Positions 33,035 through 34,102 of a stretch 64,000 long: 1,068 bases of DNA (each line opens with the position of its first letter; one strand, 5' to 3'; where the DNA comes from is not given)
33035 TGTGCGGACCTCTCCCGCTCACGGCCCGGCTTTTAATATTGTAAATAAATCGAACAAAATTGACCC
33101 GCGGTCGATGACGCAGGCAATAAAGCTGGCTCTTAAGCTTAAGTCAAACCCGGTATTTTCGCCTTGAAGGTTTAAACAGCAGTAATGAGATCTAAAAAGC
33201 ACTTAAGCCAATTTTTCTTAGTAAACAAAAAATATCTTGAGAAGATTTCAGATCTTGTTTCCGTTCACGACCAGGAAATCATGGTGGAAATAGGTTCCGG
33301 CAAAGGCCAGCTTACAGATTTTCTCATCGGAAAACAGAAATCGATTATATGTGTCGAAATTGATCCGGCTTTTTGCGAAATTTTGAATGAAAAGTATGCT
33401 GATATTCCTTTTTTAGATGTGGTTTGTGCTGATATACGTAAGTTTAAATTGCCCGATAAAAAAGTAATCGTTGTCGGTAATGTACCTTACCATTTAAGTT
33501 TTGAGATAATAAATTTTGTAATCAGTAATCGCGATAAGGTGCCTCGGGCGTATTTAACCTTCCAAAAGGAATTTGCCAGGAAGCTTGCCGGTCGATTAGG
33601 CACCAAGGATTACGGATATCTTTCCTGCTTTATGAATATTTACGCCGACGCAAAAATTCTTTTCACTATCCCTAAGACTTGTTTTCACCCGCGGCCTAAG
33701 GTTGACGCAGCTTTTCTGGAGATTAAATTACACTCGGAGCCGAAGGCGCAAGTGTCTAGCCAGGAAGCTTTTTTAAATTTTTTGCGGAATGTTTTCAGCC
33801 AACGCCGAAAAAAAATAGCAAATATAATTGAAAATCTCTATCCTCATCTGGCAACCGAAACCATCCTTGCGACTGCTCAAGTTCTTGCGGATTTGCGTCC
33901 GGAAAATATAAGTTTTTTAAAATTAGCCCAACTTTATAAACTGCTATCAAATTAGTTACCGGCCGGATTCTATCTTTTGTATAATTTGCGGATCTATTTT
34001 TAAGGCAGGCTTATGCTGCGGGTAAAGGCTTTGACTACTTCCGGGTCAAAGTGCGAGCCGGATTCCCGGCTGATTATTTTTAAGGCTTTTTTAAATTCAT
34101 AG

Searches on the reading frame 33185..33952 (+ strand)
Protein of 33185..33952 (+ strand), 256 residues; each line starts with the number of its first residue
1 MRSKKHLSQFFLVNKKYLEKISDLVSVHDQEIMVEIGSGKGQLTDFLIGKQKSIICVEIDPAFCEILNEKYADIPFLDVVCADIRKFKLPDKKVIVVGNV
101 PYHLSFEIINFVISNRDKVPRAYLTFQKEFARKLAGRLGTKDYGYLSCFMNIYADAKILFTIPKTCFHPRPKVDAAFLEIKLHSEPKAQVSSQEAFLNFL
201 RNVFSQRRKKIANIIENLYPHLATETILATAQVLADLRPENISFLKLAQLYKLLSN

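Call 88: search_protein_families(library=pfam, proteins=[window:33185-33952:+], max_evalue=1)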
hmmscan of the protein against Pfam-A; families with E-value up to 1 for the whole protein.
window:33185-33952:+ (256 aa): 6 families
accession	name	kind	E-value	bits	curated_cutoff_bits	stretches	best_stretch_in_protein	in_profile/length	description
PF00398.26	RrnaAD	-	1.4e-50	172.2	24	1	3-254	4-261/263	Ribosomal RNA adenine dimethylase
PF08241.18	Methyltransf_11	-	7e-06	27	21.2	1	34-94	1-61/95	Methyltransferase domain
PF13649.12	Methyltransf_25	-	1.1e-05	26.4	27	1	34-97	2-68/97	Methyltransferase domain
PF08242.18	Methyltransf_12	-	1.2e-05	26.4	30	1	34-104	1-78/98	Methyltransferase domain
PF01866.22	Diphthamide_syn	-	0.044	13.6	33.2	1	27-113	145-230/302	Putative diphthamide synthesis protein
PF13679.12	Methyltransf_32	-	0.12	12.8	27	1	22-74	14-76/143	Methyltransferase domain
